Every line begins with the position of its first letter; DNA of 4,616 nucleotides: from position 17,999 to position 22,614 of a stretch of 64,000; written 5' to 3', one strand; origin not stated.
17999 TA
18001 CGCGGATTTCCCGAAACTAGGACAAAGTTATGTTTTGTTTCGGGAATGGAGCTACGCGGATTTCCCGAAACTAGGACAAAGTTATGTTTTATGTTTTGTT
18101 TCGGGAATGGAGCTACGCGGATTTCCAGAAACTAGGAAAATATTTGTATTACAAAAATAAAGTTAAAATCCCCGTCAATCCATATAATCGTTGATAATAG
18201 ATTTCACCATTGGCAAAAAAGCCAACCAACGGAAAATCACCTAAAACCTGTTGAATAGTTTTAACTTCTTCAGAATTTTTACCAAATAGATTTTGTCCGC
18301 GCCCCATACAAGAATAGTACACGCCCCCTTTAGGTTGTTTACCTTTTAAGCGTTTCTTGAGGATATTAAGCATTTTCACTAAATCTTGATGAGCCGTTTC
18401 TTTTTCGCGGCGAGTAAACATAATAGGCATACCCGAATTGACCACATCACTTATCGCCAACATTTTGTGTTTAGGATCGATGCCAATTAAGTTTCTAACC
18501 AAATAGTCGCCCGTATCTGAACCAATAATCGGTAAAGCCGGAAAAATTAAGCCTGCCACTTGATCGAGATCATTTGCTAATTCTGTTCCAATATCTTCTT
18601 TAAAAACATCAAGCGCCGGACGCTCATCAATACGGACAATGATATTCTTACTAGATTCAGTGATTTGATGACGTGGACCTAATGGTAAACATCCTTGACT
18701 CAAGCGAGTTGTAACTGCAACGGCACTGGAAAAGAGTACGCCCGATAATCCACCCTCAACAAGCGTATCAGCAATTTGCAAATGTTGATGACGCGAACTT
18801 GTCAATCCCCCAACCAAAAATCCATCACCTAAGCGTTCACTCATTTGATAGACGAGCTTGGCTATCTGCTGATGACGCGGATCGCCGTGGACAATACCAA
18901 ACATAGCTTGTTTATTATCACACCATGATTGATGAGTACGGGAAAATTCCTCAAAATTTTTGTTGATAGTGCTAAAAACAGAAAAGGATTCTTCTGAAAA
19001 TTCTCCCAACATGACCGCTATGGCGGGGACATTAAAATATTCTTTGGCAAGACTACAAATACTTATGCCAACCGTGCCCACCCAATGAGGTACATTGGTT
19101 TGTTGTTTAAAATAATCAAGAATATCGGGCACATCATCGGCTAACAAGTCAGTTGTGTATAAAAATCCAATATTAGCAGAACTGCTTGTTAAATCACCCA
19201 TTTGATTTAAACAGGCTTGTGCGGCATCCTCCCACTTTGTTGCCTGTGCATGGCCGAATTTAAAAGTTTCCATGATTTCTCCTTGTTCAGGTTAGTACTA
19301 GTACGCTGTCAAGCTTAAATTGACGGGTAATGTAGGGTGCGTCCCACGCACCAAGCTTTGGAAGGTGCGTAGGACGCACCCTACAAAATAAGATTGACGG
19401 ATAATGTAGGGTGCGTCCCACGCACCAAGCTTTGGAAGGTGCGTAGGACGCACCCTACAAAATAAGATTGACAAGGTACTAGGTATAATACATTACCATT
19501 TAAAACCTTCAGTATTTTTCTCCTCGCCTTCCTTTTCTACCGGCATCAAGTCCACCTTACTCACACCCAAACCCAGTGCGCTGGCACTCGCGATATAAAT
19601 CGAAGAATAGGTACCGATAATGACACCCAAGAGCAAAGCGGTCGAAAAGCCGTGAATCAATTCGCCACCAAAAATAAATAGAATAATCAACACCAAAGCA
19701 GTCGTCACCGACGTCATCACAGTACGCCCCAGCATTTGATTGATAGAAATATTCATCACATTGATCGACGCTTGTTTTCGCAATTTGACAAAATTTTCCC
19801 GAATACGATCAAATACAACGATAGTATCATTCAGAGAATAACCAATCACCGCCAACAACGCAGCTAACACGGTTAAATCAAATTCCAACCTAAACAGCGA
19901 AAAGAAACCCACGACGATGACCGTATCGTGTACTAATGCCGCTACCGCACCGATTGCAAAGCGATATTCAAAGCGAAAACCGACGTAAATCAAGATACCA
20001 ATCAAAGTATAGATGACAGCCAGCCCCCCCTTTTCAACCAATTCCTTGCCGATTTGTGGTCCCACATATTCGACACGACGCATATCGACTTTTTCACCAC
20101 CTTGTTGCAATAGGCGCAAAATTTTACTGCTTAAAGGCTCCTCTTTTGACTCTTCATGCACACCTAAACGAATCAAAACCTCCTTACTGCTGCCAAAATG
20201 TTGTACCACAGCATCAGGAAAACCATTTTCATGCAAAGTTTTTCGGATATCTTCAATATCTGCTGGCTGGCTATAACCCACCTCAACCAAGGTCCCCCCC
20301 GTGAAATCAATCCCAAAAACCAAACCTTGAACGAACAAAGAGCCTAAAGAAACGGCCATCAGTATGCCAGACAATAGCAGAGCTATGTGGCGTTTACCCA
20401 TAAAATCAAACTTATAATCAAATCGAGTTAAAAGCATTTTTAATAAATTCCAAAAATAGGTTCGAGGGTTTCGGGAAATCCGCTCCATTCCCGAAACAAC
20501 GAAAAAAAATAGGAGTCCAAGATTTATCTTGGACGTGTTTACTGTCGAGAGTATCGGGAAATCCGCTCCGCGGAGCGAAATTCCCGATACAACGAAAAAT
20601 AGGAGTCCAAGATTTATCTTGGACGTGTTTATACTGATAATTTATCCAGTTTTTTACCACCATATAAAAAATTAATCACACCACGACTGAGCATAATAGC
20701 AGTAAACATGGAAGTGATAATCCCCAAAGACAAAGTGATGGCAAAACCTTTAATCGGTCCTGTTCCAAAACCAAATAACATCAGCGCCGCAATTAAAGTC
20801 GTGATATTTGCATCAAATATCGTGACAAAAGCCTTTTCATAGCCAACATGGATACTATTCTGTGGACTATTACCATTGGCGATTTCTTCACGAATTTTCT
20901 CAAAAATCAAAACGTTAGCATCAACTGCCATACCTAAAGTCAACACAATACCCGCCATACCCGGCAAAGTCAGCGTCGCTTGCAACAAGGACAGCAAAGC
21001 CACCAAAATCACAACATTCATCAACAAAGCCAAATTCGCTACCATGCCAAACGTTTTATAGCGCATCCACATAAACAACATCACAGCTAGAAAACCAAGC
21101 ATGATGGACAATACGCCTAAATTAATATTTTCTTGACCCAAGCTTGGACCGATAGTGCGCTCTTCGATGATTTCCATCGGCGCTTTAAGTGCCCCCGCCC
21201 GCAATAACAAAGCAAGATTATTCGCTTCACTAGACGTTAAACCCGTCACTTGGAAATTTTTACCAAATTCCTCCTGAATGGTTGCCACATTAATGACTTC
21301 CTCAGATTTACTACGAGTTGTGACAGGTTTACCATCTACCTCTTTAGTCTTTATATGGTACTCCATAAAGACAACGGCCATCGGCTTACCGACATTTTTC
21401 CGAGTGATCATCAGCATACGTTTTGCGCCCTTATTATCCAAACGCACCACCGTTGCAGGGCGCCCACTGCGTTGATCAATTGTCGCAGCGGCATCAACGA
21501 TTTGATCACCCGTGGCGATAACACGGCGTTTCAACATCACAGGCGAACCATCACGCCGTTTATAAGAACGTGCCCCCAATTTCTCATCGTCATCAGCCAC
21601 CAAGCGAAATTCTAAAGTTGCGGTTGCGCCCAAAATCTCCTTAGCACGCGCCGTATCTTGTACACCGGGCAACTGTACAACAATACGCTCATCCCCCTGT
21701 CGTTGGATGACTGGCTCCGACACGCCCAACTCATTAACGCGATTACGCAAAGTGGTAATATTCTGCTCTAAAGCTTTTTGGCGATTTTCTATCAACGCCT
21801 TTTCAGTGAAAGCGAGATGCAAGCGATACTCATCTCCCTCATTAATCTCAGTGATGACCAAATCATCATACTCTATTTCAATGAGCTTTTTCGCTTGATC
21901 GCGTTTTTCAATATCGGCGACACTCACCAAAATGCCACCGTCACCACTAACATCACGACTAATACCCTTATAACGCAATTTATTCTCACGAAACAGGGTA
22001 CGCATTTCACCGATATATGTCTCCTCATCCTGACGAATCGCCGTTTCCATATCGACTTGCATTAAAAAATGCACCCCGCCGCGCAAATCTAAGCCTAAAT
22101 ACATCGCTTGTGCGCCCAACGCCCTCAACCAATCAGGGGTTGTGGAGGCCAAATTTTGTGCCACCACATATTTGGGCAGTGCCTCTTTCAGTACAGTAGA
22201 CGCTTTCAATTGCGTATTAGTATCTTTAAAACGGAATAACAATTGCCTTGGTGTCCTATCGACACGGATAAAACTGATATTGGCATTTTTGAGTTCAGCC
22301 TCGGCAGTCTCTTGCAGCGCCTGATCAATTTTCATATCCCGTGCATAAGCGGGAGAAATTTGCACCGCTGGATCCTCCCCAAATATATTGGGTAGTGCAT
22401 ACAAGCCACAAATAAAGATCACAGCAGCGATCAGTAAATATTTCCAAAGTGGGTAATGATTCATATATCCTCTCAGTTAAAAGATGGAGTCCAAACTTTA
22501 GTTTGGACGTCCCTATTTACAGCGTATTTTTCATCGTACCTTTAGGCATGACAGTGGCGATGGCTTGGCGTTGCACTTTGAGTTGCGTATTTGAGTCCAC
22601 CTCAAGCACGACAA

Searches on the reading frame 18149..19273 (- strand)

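Call 24: search_protein_families(library=pfam, proteins=[window:18149-19273:-])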
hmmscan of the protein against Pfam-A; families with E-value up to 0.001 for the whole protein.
window:18149-19273:- (374 aa): 2 families
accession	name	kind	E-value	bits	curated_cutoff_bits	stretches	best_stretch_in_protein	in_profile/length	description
PF10442.14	FIST_C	-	6.1e-26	91.5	28.5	1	220-359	1-130/131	FIST C domain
PF08495.15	FIST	-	4.1e-22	79.4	23.2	1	36-218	3-189/189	FIST N domain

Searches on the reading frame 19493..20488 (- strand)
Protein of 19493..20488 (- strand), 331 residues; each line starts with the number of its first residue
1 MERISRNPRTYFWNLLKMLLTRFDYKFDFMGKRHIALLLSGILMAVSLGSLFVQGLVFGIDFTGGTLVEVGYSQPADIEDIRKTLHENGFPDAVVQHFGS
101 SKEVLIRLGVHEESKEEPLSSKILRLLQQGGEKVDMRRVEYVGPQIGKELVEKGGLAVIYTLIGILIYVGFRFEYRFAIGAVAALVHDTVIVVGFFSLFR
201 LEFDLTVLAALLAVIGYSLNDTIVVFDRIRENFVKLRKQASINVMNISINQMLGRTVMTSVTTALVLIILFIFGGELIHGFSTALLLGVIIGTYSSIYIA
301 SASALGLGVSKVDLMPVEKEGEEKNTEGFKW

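Call 24: search_protein_families(library=pfam, proteins=[window:19493-20488:-])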
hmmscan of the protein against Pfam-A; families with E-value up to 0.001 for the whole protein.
window:19493-20488:- (331 aa): 2 families
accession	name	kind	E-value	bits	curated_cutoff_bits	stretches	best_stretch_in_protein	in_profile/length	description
PF02355.23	SecD_SecF_C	-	7.1e-68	228.2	20.5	1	127-305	6-184/189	Protein export membrane protein SecD/SecF, C-terminal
PF07549.19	Sec_GG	-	2.9e-10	39.8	20.3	1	50-76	2-28/28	SecD/SecF GG Motif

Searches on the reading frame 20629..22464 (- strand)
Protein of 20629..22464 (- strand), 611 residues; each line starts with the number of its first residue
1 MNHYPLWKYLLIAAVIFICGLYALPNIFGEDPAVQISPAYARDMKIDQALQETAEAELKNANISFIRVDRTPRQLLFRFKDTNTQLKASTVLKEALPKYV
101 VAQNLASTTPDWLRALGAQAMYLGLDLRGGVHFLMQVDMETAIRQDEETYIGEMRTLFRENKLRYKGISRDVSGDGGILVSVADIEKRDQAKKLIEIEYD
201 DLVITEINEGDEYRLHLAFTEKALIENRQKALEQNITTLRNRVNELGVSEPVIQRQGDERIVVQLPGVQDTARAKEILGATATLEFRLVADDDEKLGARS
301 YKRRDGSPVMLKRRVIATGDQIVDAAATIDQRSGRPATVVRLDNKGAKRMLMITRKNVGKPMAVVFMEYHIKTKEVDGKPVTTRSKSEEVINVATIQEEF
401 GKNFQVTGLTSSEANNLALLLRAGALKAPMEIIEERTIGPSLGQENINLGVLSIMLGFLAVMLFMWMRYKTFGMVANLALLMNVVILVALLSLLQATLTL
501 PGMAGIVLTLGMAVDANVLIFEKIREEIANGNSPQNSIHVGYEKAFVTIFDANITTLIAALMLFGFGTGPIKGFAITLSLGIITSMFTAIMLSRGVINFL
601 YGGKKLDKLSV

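Call 15: search_protein_families(library=pfam, proteins=[window:20629-22464:-])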
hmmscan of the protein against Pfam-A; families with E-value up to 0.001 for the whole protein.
window:20629-22464:- (611 aa): 7 families
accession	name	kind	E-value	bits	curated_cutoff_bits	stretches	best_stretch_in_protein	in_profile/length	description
PF22599.2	SecDF_P1_head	-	2.5e-33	114.8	27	1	302-428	6-114/114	SecDF, P1 head subdomain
PF21760.3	SecD_1st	-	4.7e-31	106.5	27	1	232-290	1-59/60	Protein translocase subunit SecDF, P1 domain, N-terminal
PF13721.11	SecD-TM1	-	6.6e-31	107.2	30.5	1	1-103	1-103/103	SecD export protein N-terminal TM region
PF02355.23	SecD_SecF_C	-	2.2e-21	76.5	20.5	1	429-600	12-186/189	Protein export membrane protein SecD/SecF, C-terminal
PF03176.21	MMPL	-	3.8e-06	26.5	20.5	1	477-590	180-292/333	MMPL family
PF07549.19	Sec_GG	-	2.1e-05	24.3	20.3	1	115-139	2-26/28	SecD/SecF GG Motif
PF00873.25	ACR_tran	-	0.00036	18.8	28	1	451-593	338-482/1021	AcrB/AcrD/AcrF family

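Call 42: find_homologous_proteins(query=window:20629-22464:-, max_evalue=1e-50)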
Query window:20629-22464:- (611 aa): 8000 proteins with E <= 1e-50 among 8000 candidates; the best 120 are listed.
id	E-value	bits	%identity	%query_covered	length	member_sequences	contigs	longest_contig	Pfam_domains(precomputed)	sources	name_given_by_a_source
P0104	0.0e+0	1325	100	100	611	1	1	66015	PF21760.4,PF03176.22,PF13721.12,PF22599.3,PF02355.23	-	-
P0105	0.0e+0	1270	95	100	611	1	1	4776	PF21760.4,PF03176.22,PF13721.12,PF22599.3,PF02355.23,PF07549.20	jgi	-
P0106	0.0e+0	1265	95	100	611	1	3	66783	PF21760.4,PF03176.22,PF13721.12,PF22599.3,PF02355.23,PF07549.20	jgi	-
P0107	0.0e+0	1259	94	100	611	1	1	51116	PF21760.4,PF13721.12,PF22599.3,PF02355.23,PF07549.20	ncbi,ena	-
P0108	0.0e+0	1212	92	100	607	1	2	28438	PF21760.4,PF03176.22,PF13721.12,PF22599.3,PF02355.23,PF07549.20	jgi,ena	-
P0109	0.0e+0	1173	89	100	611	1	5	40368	PF21760.4,PF13721.12,PF22599.3,PF02355.23,PF07549.20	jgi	jgi:preprotein translocase subunit SecD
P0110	0.0e+0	1173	89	100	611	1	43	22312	PF21760.4,PF13721.12,PF22599.3,PF02355.23,PF07549.20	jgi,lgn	jgi:preprotein translocase subunit SecD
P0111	0.0e+0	1166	89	100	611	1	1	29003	PF21760.4,PF13721.12,PF22599.3,PF02355.23,PF07549.20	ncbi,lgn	ncbi:MAG: protein translocase subunit SecD [Pseudomonadota bacterium]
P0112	0.0e+0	1147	86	100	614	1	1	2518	PF21760.4,PF03176.22,PF13721.12,PF22599.3,PF02355.23,PF07549.20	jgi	jgi:preprotein translocase subunit SecD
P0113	0.0e+0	1143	86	100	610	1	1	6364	PF21760.4,PF03176.22,PF13721.12,PF22599.3,PF02355.23,PF07549.20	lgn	-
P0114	0.0e+0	1109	83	100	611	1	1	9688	PF21760.4,PF03176.22,PF13721.12,PF22599.3,PF02355.23,PF07549.20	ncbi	-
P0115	0.0e+0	1103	82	100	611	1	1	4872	PF21760.4,PF03176.22,PF13721.12,PF22599.3,PF02355.23,PF00873.26,PF07549.20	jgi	jgi:preprotein translocase subunit SecD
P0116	0.0e+0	1102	82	100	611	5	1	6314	PF21760.4,PF03176.22,PF13721.12,PF22599.3,PF02355.23,PF00873.26,PF07549.20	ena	-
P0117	0.0e+0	1098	83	100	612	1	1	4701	PF21760.4,PF13721.12,PF22599.3,PF02355.23,PF00873.26,PF07549.20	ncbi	-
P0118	0.0e+0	1093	81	100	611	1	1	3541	PF21760.4,PF03176.22,PF13721.12,PF22599.3,PF02355.23,PF07549.20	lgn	-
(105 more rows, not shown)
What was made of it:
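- SecD is 94-95% identical to Thiomargarita-lineage proteins (call 42).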
